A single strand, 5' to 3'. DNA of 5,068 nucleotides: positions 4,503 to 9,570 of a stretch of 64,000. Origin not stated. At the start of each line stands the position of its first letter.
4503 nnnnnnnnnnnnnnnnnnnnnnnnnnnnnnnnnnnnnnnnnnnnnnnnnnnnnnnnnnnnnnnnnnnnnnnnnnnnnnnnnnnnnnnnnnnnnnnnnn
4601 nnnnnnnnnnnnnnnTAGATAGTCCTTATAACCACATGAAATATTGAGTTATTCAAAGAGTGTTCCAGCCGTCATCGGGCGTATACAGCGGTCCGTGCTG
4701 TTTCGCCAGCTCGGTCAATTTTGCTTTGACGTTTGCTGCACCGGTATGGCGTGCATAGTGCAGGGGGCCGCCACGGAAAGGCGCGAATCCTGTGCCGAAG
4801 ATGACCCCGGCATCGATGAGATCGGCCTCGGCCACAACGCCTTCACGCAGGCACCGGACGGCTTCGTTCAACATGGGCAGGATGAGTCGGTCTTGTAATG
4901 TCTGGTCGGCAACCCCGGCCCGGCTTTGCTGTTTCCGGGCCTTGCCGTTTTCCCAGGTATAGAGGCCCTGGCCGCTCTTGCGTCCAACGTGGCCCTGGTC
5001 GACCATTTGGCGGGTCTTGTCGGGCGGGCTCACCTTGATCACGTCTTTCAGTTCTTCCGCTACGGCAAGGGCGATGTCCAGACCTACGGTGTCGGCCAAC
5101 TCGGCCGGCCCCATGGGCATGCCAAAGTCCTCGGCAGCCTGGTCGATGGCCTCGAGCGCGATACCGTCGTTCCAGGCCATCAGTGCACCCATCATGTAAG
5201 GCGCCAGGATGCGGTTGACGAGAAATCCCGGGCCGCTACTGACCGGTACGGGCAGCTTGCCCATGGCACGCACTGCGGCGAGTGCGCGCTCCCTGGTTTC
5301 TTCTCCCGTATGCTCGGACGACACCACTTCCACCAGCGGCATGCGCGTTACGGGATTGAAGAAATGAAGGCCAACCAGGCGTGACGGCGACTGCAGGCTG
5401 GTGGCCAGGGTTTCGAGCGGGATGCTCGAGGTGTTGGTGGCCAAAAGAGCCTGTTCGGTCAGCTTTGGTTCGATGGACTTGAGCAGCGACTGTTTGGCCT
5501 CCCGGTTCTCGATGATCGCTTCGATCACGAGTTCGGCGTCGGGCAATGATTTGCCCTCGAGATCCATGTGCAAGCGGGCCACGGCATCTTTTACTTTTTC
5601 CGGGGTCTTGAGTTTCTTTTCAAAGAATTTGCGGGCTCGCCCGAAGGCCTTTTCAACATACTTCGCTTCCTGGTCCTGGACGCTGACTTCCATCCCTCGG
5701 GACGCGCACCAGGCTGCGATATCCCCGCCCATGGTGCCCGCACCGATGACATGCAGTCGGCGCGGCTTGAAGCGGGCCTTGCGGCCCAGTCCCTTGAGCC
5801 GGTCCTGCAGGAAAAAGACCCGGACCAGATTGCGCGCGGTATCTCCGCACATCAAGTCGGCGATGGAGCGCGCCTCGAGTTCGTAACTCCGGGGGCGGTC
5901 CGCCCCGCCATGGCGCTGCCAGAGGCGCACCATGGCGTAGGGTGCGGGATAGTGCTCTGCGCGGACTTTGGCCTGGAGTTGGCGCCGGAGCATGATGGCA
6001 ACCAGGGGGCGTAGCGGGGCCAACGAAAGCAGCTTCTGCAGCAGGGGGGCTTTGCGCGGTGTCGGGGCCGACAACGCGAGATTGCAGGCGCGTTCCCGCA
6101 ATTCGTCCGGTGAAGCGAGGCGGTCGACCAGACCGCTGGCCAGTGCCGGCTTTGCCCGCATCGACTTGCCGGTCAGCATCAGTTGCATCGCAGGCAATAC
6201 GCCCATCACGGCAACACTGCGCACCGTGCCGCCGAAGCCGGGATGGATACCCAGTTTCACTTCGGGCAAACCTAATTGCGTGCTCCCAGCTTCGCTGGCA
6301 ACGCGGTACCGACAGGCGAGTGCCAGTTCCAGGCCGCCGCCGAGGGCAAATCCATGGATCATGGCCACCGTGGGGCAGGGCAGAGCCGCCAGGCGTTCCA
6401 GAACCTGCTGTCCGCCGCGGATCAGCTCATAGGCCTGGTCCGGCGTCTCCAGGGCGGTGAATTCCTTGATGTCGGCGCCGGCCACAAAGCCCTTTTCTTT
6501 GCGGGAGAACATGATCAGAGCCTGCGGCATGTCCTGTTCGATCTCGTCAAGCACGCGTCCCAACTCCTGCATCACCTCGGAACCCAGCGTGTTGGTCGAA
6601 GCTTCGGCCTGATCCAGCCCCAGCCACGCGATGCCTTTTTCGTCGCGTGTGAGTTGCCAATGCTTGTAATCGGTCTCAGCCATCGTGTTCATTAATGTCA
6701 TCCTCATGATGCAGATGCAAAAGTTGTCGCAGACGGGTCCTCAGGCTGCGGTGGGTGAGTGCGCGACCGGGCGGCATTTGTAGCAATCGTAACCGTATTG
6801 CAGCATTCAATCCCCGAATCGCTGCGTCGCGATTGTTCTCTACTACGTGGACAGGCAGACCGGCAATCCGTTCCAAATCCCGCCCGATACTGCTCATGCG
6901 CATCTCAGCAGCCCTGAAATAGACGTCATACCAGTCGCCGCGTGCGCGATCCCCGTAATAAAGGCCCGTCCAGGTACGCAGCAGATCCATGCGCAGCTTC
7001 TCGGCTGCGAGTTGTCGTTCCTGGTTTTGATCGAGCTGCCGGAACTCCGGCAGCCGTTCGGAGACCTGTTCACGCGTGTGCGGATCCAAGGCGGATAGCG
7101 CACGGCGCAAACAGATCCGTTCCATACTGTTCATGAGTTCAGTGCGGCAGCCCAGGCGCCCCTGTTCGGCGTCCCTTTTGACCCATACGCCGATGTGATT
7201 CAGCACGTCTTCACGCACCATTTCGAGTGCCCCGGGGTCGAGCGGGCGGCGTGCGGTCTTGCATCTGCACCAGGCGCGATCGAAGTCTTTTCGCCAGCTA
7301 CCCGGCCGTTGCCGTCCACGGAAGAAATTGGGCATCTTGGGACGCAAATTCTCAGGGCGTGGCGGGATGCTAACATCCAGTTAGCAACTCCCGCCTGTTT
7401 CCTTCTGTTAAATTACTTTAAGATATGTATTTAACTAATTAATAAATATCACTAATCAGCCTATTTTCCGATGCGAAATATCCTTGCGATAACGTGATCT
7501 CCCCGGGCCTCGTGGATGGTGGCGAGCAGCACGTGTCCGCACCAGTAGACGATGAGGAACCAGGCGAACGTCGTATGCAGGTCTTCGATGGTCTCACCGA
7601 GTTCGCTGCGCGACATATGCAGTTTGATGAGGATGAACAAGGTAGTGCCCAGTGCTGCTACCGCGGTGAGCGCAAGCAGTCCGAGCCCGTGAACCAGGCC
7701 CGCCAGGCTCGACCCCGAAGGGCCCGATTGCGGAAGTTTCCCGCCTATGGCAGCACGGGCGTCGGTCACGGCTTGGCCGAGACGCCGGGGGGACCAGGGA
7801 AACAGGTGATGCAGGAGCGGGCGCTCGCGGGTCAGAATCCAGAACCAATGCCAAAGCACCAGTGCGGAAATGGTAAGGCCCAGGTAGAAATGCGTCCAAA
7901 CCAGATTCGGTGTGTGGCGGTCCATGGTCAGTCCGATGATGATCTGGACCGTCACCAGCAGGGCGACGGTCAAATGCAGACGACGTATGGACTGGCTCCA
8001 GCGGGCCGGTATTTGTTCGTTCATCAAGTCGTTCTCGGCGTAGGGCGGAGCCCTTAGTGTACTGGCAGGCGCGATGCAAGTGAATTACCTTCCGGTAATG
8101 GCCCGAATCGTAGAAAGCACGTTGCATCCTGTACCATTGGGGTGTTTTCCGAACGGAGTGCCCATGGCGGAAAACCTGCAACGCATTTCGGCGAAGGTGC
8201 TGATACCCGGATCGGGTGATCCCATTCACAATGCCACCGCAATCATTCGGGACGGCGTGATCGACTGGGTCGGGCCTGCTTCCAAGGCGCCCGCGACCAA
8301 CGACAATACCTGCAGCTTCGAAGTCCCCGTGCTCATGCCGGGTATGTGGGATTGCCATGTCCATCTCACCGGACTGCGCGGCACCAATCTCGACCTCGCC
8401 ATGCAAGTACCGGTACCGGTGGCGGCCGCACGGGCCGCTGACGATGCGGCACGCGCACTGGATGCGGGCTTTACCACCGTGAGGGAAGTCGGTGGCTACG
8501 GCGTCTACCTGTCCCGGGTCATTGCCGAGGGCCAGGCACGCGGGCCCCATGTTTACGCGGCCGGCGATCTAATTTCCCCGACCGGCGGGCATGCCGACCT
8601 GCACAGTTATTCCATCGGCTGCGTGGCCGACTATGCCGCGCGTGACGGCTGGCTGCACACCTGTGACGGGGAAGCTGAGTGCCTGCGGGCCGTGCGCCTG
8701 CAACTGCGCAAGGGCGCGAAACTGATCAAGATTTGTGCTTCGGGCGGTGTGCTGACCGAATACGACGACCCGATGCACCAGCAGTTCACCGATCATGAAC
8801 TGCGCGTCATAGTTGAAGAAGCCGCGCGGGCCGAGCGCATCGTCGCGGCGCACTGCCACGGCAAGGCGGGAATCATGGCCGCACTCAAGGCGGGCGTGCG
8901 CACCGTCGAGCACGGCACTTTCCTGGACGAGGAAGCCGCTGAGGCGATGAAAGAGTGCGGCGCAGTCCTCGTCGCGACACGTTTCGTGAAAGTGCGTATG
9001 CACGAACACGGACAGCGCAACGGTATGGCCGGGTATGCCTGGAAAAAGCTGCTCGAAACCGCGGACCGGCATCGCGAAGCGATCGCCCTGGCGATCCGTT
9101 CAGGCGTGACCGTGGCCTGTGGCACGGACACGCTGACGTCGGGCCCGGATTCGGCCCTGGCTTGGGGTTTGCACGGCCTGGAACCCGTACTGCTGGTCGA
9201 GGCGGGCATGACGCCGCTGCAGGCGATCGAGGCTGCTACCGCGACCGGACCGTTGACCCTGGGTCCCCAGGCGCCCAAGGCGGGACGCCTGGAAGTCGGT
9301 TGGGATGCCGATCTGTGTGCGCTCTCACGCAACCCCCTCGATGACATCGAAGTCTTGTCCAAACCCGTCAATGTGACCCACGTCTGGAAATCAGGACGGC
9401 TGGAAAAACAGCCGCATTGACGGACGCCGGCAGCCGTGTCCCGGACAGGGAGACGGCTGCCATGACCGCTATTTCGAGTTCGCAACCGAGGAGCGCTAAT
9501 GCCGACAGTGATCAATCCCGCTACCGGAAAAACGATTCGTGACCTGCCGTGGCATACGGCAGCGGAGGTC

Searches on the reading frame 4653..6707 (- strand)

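Call 54: search_protein_families(library=pfam, proteins=[window:4653-6707:-])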
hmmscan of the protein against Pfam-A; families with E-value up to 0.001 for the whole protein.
window:4653-6707:- (684 aa): 5 families
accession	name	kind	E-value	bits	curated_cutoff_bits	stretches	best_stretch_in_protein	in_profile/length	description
PF02737.24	3HCDH_N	-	2.9e-48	164.6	22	1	319-489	3-177/180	3-hydroxyacyl-CoA dehydrogenase, NAD binding domain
PF00378.25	ECH_1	-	1.1e-33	117.1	27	1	23-211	3-187/251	Enoyl-CoA hydratase/isomerase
PF00725.27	3HCDH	-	3.2e-29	101.7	22.1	1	494-585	1-97/97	3-hydroxyacyl-CoA dehydrogenase, C-terminal domain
PF16113.10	ECH_2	-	2.4e-23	83.6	27.2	1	35-206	9-180/335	Enoyl-CoA hydratase/isomerase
PF03446.21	NAD_binding_2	-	9.9e-05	22.8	21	1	320-430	4-97/161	NAD binding domain of 6-phosphogluconate dehydrogenase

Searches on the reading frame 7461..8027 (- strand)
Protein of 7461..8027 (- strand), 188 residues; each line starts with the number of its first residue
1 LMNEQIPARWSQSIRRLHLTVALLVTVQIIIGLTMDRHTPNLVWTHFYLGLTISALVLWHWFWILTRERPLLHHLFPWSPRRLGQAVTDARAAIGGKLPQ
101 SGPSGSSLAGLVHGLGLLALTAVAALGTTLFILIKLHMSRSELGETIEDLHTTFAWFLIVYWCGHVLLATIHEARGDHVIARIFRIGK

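Call 17: search_protein_families(library=pfam, proteins=[window:7461-8027:-])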
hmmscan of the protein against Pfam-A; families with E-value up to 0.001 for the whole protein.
window:7461-8027:- (188 aa): 1 family
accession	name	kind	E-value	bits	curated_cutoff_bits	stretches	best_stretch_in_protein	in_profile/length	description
PF01292.26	Ni_hydr_CYTB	-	9.8e-18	65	30.1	1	9-184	1-177/179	Prokaryotic cytochrome b561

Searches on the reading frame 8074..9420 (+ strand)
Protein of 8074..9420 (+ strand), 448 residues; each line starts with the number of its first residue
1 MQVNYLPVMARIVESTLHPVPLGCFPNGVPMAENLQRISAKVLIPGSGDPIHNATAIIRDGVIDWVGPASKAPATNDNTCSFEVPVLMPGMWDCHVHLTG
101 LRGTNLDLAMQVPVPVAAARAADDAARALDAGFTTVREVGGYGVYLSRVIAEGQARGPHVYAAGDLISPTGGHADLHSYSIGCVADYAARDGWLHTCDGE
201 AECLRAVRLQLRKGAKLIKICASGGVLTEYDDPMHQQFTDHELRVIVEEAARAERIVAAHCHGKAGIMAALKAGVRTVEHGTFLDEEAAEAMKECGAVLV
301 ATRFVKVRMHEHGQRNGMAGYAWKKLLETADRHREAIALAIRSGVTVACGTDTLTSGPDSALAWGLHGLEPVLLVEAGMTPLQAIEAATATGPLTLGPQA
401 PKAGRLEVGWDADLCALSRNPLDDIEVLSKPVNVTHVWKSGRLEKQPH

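Call 54: search_protein_families(library=pfam, proteins=[window:8074-9420:+])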
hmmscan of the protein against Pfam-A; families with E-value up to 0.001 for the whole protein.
window:8074-9420:+ (448 aa): 2 families
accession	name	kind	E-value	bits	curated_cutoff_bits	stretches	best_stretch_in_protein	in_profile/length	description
PF01979.26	Amidohydro_1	-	4.5e-44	151.5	25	1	86-442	1-343/345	Amidohydrolase family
PF07969.17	Amidohydro_3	-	5.1e-13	49.7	29.7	1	233-442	254-469/472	Amidohydrolase family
